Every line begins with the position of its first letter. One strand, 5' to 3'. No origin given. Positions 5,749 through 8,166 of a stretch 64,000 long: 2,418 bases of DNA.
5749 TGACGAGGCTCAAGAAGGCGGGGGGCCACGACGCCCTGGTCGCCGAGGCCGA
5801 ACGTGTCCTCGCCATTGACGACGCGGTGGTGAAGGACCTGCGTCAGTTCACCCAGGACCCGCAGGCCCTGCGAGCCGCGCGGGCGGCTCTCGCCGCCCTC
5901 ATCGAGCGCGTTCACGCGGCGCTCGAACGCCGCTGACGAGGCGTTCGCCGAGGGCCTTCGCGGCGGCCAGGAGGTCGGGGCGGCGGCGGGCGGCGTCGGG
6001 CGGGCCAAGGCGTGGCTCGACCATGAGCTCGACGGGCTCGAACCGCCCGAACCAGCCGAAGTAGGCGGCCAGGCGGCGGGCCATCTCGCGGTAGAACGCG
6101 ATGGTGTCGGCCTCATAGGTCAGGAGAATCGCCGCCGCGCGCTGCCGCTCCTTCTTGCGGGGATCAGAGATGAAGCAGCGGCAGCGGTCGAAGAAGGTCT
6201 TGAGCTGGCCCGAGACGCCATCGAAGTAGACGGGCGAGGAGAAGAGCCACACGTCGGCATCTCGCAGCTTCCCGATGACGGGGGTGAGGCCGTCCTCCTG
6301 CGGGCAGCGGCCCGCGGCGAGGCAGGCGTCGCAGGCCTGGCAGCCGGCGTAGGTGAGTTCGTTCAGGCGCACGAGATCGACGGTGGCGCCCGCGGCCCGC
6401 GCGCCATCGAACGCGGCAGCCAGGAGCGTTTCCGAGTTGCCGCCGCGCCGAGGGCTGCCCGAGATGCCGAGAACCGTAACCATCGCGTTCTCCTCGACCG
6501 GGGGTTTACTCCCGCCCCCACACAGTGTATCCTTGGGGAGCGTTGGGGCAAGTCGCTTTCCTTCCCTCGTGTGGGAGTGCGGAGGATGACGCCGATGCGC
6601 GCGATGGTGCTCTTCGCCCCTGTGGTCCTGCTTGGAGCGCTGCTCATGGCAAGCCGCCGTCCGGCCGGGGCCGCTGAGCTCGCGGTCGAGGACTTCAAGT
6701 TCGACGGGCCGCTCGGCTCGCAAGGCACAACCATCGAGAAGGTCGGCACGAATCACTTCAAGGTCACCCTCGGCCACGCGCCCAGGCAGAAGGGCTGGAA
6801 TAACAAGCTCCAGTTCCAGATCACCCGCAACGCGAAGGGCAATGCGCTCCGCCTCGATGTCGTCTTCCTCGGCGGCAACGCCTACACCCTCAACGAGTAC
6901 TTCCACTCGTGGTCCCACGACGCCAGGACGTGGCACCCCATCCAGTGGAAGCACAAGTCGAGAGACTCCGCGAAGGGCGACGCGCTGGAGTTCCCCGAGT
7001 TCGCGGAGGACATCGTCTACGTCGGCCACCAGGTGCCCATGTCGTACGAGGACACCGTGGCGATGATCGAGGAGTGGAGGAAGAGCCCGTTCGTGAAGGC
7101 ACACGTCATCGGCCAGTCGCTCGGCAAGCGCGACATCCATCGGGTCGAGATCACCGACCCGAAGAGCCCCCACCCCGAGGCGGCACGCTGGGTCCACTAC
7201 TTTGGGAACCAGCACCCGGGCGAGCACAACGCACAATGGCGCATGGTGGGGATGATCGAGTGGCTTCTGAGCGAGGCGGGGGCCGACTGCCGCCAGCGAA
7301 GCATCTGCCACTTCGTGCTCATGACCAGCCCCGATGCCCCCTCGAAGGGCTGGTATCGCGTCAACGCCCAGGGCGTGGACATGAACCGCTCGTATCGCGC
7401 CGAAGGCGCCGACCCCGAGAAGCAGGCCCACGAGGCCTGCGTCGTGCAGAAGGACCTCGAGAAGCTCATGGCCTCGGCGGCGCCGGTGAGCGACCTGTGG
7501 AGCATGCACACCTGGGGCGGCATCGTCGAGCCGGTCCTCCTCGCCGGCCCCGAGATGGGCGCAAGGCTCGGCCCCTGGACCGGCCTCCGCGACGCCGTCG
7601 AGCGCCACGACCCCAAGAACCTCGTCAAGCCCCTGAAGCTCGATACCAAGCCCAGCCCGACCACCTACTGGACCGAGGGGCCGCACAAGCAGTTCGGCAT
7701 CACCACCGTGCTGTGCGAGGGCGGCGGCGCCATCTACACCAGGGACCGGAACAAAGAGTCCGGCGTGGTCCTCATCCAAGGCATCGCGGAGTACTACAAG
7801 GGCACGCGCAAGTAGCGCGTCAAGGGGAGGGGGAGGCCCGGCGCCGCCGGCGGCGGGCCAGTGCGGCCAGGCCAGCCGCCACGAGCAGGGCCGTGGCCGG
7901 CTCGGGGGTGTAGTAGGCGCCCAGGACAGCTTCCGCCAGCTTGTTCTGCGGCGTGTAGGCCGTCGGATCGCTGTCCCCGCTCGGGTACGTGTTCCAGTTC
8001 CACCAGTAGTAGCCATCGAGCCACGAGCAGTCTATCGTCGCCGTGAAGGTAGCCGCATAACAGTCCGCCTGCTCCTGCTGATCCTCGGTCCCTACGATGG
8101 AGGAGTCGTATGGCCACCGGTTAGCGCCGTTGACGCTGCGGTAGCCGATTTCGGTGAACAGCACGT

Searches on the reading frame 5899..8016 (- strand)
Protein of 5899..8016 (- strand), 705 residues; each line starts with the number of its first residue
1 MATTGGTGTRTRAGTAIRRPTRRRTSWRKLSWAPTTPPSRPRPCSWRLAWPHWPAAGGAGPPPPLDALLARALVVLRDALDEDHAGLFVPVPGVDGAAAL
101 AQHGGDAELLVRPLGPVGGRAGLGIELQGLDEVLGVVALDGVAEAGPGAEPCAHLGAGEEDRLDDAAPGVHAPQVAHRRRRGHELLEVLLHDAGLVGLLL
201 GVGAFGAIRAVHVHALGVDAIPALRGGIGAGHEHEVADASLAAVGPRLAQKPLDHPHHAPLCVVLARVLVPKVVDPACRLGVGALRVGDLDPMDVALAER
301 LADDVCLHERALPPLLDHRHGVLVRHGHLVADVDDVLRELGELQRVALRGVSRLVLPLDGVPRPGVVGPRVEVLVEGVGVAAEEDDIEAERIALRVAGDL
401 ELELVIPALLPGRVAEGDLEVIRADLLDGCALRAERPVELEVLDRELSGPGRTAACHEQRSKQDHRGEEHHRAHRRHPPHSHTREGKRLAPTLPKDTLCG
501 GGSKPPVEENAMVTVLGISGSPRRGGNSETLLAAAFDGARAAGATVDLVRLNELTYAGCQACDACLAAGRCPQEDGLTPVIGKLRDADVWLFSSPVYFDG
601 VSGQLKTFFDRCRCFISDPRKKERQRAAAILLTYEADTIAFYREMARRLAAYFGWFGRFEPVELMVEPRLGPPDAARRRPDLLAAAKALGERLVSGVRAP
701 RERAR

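Call 69: search_protein_families(library=pfam, proteins=[window:5899-8016:-], max_evalue=0.001)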
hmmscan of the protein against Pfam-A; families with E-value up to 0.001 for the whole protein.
window:5899-8016:- (705 aa): 2 families
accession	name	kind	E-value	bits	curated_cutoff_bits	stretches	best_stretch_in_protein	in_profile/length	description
PF03358.20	FMN_red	-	2.9e-23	82.6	24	1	514-633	2-114/152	NADPH-dependent FMN reductase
PF02525.22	Flavodoxin_2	-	7.9e-08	32.7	27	1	515-611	3-102/198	Flavodoxin-like fold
